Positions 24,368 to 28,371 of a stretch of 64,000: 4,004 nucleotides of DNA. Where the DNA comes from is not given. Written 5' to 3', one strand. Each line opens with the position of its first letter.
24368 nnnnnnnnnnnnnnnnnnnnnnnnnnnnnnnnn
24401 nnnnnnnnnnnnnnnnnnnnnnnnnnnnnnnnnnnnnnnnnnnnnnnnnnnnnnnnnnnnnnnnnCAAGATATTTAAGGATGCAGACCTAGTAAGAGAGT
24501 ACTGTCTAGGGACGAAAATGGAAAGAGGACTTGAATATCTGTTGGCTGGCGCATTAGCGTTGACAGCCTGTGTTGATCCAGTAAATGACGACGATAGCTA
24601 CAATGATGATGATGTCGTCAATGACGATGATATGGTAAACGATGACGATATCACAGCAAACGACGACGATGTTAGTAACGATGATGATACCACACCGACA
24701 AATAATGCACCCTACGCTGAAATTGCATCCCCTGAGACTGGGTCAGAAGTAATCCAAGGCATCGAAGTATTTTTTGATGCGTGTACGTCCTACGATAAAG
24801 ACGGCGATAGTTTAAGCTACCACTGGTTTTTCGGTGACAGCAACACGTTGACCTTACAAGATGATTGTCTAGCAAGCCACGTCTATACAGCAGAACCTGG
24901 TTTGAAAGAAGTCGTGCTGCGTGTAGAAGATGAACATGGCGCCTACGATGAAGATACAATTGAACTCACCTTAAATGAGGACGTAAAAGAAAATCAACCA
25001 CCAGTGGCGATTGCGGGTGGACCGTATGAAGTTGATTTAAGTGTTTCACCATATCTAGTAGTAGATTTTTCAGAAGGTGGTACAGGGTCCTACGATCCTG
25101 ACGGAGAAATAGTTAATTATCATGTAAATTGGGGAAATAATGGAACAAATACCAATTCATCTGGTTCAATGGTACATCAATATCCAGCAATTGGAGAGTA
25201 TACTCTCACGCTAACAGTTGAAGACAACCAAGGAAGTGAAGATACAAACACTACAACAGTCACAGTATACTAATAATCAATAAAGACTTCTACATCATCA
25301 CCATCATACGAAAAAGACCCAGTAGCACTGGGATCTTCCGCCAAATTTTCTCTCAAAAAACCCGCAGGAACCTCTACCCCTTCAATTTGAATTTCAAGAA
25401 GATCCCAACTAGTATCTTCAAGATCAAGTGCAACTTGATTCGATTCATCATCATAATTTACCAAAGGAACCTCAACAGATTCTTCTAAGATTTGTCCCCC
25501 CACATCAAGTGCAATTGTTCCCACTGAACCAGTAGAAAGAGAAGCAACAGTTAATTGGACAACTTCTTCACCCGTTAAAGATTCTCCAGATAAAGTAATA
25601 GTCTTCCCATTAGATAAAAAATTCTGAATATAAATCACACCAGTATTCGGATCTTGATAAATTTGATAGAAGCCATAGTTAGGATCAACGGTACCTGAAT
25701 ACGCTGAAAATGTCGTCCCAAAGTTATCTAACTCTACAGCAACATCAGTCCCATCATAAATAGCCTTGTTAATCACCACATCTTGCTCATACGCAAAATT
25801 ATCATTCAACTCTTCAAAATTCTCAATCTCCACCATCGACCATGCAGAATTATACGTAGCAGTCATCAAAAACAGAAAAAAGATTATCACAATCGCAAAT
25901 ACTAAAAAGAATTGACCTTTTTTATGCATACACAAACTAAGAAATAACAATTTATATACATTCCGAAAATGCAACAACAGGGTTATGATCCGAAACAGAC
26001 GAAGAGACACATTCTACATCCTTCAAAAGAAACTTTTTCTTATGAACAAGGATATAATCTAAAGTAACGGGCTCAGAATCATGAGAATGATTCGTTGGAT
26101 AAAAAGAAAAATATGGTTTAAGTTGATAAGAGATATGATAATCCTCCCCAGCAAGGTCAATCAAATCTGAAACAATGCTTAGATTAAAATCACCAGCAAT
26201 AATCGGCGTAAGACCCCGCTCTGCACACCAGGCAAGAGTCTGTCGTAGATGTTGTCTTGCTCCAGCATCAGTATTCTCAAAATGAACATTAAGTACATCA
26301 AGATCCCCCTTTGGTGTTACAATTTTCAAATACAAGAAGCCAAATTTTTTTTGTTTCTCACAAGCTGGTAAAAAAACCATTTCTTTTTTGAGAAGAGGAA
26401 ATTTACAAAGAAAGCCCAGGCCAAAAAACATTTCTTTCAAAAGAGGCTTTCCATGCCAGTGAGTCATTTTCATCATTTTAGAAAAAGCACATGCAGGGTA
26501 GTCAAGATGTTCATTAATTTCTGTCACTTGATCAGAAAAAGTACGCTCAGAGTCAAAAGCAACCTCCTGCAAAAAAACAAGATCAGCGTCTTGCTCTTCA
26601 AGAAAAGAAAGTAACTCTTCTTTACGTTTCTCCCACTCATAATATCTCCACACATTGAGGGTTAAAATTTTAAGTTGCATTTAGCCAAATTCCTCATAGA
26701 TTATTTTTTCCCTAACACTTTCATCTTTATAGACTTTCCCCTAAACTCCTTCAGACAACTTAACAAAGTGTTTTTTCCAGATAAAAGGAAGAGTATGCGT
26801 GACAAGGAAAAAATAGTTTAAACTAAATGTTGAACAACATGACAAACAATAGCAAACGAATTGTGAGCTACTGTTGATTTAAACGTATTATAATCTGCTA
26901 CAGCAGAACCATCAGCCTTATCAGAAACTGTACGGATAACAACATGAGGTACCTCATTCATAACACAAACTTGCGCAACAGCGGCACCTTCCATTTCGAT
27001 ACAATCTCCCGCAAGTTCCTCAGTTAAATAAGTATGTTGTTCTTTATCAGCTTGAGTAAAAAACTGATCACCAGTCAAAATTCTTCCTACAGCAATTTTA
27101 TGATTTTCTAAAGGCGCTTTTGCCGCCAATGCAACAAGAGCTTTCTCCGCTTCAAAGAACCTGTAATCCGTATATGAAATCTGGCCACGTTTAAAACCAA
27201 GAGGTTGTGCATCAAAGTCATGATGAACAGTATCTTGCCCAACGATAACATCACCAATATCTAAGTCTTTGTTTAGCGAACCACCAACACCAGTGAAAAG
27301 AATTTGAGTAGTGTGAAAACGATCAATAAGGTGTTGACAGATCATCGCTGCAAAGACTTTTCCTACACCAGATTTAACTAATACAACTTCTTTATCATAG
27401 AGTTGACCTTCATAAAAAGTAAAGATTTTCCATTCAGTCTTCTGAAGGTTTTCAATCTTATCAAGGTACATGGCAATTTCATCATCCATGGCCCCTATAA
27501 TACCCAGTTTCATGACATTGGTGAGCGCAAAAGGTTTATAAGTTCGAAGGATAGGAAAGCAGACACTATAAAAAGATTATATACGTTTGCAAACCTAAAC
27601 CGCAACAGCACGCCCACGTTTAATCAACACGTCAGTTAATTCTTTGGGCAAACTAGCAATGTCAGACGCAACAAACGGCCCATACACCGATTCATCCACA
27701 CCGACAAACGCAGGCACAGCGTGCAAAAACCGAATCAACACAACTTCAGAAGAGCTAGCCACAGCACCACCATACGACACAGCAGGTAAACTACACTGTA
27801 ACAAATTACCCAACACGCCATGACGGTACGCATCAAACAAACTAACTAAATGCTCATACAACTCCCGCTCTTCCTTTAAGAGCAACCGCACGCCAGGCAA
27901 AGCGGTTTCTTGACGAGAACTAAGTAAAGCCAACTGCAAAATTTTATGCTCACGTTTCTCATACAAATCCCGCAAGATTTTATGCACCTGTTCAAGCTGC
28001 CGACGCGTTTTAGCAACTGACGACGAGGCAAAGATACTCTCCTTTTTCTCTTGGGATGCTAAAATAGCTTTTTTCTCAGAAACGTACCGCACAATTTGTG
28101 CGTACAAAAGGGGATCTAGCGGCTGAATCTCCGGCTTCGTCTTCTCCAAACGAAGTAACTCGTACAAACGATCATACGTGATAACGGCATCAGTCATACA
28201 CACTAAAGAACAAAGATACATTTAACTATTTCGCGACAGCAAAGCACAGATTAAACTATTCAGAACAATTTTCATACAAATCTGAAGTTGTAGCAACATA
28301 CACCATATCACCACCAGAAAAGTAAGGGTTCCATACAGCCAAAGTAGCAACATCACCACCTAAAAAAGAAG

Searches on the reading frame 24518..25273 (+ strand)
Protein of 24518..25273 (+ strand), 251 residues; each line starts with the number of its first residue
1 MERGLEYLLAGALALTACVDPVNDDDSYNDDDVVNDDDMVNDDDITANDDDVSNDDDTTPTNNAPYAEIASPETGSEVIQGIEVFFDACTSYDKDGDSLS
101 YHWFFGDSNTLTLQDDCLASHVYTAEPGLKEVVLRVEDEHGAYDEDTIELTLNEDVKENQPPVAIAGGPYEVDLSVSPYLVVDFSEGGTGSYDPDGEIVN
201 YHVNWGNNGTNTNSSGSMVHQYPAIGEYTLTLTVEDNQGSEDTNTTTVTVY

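Call 74: search_protein_families(library=pfam, proteins=[window:24518-25273:+], max_evalue=0.001)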
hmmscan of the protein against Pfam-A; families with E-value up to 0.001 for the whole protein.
window:24518-25273:+ (251 aa): 5 families
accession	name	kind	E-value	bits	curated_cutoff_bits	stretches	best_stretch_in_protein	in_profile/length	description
PF18911.6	PKD_4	-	6.6e-24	84.2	27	2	62-151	1-84/85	PKD domain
PF00801.26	PKD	-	3e-15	56.4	23.5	2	182-248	17-79/80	PKD domain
PF22352.2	K319L-like_PKD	-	5e-10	39.7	27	1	188-250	18-84/84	K319L-like, PKD domain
PF17963.7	Big_9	-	1.1e-06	29.9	23.6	0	159-249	1-89/89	Bacterial Ig domain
PF21027.3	Sde0182_C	-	6.2e-06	27.1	27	1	84-104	2-22/83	Cellulose-binding protein Sde0182, C-terminal domain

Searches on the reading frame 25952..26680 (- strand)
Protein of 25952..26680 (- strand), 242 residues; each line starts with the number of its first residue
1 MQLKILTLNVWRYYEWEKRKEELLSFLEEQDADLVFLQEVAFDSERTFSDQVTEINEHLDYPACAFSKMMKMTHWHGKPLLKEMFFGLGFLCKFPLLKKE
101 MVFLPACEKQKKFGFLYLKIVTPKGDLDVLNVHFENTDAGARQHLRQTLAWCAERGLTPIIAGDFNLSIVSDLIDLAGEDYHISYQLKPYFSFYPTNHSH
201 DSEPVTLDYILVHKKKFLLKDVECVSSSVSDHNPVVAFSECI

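Call 74: search_protein_families(library=pfam, proteins=[window:25952-26680:-], max_evalue=0.001)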
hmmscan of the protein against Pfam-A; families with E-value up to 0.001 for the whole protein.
window:25952-26680:- (242 aa): 2 families
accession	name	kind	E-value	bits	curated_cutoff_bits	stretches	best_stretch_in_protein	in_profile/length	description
PF03372.29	Exo_endo_phos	-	5.1e-17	62.8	24.5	1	6-232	1-225/225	Endonuclease/Exonuclease/phosphatase family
PF14529.12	Exo_endo_phos_2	-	0.00011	22.5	27.4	0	129-235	3-116/117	Endonuclease-reverse transcriptase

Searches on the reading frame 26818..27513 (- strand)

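Call 74: search_protein_families(library=pfam, proteins=[window:26818-27513:-], max_evalue=0.001)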
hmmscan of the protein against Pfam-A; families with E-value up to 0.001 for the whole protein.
window:26818-27513:- (231 aa): 1 family
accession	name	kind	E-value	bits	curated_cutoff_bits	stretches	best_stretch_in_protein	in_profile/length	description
PF01048.26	PNP_UDP_1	-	1.3e-47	162.6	25.1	1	2-227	1-232/233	Phosphorylase superfamily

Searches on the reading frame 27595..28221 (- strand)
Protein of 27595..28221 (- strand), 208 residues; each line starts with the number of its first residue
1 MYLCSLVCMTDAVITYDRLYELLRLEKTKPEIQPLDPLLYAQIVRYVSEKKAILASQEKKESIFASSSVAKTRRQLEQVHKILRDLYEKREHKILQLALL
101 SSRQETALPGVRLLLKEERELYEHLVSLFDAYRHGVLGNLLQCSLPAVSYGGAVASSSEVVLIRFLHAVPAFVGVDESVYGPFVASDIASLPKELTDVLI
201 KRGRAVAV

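Call 74: search_protein_families(library=pfam, proteins=[window:27595-28221:-], max_evalue=0.001)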
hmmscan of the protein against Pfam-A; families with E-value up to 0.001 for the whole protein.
window:27595-28221:- (208 aa): 1 family
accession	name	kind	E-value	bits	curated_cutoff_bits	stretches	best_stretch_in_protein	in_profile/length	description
PF22090.1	Gins51_C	-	6.9e-12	45.4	27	1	161-206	1-46/48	Gins51, C-terminal domain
